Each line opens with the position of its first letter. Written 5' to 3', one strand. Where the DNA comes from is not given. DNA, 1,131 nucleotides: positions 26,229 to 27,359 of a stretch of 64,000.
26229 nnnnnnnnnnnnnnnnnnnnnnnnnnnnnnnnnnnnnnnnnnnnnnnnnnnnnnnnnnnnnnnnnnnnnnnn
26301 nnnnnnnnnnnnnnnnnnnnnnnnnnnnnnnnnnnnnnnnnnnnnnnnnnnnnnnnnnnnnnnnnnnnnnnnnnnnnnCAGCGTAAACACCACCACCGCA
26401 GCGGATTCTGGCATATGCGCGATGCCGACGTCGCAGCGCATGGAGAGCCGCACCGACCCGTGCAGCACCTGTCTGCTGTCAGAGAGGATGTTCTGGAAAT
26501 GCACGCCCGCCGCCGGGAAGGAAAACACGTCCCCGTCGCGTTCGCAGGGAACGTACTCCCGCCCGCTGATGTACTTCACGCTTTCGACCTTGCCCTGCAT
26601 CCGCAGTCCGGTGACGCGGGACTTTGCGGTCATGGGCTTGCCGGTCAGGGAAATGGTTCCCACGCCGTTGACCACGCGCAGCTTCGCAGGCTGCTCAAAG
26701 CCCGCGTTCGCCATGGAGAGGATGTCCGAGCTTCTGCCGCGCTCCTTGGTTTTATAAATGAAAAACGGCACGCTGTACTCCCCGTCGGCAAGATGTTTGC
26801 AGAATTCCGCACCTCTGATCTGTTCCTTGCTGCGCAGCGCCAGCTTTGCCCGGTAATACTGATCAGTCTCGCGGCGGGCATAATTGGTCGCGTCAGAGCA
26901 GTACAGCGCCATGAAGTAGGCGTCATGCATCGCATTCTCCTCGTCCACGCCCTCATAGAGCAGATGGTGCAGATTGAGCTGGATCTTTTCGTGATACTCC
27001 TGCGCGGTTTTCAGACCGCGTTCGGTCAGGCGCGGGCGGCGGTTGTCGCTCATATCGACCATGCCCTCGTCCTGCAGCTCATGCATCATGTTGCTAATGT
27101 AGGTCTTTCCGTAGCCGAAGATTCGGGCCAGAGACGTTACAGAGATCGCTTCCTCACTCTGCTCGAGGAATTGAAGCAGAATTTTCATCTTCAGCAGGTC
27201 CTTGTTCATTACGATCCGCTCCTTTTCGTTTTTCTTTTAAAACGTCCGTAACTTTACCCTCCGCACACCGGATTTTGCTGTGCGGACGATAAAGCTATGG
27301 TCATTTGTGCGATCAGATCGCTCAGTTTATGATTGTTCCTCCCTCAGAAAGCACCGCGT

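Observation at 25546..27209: Tandem, equal-length DtxR-like regulator paralogues with an unknown C-terminal domain, embedded in the haem locus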

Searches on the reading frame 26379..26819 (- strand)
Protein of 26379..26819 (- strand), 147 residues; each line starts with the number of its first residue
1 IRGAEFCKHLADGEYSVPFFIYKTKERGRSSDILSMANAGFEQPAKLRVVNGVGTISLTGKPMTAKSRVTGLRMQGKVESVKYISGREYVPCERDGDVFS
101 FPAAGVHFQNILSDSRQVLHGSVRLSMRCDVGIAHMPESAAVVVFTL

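Call 57: search_solved_structures(query=A4, max_evalue=1, show_alignments=5)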
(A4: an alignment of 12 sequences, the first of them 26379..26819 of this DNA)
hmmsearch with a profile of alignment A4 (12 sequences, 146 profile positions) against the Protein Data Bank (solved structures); distinct sequences matched with E-value up to 1: 8.
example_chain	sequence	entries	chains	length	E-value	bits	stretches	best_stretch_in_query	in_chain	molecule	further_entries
4myp_A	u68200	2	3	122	2.6e-05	27.9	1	10-86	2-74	Iron-regulated surface determinant protein A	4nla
3sik_A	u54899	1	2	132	4.5e-05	27.1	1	8-64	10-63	Conserved domain protein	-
3sz6_A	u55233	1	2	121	5e-05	26.9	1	9-64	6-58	Conserved domain protein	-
4h8p_A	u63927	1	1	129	9.4e-05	26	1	9-64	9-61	Iron Transport-associated domain protein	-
4h8q_A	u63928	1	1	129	0.00017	25.2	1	9-64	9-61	Iron Transport-associated domain protein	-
9wyp_3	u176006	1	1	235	0.4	14.3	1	60-130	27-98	ACPI-3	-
7y7b_3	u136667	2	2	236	0.41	14.3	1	60-130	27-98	ACPI-3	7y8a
8wm6_b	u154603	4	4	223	0.49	14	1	63-136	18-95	cac-b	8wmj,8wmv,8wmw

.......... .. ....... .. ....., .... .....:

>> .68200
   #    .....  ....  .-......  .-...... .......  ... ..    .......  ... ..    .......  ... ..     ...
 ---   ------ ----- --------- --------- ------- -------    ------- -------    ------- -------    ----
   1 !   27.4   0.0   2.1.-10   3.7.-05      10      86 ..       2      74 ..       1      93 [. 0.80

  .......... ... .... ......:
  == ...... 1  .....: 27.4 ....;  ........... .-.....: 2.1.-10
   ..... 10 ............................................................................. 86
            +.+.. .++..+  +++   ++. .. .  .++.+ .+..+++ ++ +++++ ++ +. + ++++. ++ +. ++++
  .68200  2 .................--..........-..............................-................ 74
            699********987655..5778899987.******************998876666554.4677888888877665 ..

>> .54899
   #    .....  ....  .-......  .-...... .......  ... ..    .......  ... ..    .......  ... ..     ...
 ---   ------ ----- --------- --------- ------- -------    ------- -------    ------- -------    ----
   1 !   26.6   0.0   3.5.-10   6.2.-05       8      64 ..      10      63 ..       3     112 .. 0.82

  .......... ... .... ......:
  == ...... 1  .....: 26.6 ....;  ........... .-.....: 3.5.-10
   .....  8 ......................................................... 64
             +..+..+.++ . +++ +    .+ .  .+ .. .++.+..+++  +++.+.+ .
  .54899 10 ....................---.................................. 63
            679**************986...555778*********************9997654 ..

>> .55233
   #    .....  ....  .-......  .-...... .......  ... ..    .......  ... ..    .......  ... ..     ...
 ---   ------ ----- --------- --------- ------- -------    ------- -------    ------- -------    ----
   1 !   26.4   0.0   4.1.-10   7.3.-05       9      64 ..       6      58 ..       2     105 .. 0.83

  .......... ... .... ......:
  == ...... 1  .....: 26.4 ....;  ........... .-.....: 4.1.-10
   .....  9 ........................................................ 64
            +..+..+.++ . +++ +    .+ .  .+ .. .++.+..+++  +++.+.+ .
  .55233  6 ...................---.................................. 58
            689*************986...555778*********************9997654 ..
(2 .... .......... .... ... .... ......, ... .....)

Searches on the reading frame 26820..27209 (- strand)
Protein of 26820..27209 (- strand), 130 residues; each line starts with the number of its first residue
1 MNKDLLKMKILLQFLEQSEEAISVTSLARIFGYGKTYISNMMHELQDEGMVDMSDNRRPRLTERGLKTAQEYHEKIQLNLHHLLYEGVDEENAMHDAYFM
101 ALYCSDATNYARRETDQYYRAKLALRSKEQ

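Call 55: search_solved_structures(query=A3, max_evalue=0.01, show_alignments=5)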
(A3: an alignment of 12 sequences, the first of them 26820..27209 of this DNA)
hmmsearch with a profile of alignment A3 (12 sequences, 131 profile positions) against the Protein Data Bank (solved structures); distinct sequences matched with E-value up to 0.01: 41.
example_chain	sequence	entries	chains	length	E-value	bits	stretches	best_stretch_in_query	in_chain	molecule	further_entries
2h09_A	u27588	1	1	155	7e-15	58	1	27-123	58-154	Transcriptional regulator mntR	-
5zr4_A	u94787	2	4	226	3.7e-09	39.5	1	10-115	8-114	Metal-dependent transcriptional regulator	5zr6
4hv6_A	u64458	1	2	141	8.9e-08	35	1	18-102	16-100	Transcriptional regulator MntR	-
4hx4_A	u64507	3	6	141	1.2e-07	34.6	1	17-102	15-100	TRANSCRIPTIONAL REGULATOR MNTR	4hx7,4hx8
1on2_A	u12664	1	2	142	1.2e-07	34.6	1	17-102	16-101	Transcriptional regulator mntR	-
3r60_A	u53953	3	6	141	1.2e-07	34.6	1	18-102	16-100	Transcriptional regulator mntR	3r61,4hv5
1on1_A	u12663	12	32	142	1.3e-07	34.6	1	18-102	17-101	Transcriptional regulator mntR | HTH-type transcriptional regulator MntR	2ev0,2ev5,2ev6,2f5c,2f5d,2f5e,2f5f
1b1b_A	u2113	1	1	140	2.2e-06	30.6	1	27-114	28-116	PROTEIN (IRON DEPENDENT REGULATOR)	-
6kta_A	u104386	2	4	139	2.2e-06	30.5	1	16-114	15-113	HTH-type transcriptional regulator MntR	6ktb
2isy_A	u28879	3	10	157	3e-06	30.1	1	27-114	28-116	Iron-dependent repressor ideR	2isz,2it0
5cvi_A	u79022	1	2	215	5e-06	29.4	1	14-115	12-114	SloR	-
1fx7_A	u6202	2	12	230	7.4e-06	28.8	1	27-114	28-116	IRON-DEPENDENT REPRESSOR IDER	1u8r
1f5t_A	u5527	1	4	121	1.7e-05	27.7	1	27-114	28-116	DIPHTHERIA TOXIN REPRESSOR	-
1xcv_A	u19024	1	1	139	1.7e-05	27.6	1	27-114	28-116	Diphtheria toxin repressor mutant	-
3hrs_A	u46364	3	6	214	2e-05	27.5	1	17-116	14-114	Metalloregulator ScaR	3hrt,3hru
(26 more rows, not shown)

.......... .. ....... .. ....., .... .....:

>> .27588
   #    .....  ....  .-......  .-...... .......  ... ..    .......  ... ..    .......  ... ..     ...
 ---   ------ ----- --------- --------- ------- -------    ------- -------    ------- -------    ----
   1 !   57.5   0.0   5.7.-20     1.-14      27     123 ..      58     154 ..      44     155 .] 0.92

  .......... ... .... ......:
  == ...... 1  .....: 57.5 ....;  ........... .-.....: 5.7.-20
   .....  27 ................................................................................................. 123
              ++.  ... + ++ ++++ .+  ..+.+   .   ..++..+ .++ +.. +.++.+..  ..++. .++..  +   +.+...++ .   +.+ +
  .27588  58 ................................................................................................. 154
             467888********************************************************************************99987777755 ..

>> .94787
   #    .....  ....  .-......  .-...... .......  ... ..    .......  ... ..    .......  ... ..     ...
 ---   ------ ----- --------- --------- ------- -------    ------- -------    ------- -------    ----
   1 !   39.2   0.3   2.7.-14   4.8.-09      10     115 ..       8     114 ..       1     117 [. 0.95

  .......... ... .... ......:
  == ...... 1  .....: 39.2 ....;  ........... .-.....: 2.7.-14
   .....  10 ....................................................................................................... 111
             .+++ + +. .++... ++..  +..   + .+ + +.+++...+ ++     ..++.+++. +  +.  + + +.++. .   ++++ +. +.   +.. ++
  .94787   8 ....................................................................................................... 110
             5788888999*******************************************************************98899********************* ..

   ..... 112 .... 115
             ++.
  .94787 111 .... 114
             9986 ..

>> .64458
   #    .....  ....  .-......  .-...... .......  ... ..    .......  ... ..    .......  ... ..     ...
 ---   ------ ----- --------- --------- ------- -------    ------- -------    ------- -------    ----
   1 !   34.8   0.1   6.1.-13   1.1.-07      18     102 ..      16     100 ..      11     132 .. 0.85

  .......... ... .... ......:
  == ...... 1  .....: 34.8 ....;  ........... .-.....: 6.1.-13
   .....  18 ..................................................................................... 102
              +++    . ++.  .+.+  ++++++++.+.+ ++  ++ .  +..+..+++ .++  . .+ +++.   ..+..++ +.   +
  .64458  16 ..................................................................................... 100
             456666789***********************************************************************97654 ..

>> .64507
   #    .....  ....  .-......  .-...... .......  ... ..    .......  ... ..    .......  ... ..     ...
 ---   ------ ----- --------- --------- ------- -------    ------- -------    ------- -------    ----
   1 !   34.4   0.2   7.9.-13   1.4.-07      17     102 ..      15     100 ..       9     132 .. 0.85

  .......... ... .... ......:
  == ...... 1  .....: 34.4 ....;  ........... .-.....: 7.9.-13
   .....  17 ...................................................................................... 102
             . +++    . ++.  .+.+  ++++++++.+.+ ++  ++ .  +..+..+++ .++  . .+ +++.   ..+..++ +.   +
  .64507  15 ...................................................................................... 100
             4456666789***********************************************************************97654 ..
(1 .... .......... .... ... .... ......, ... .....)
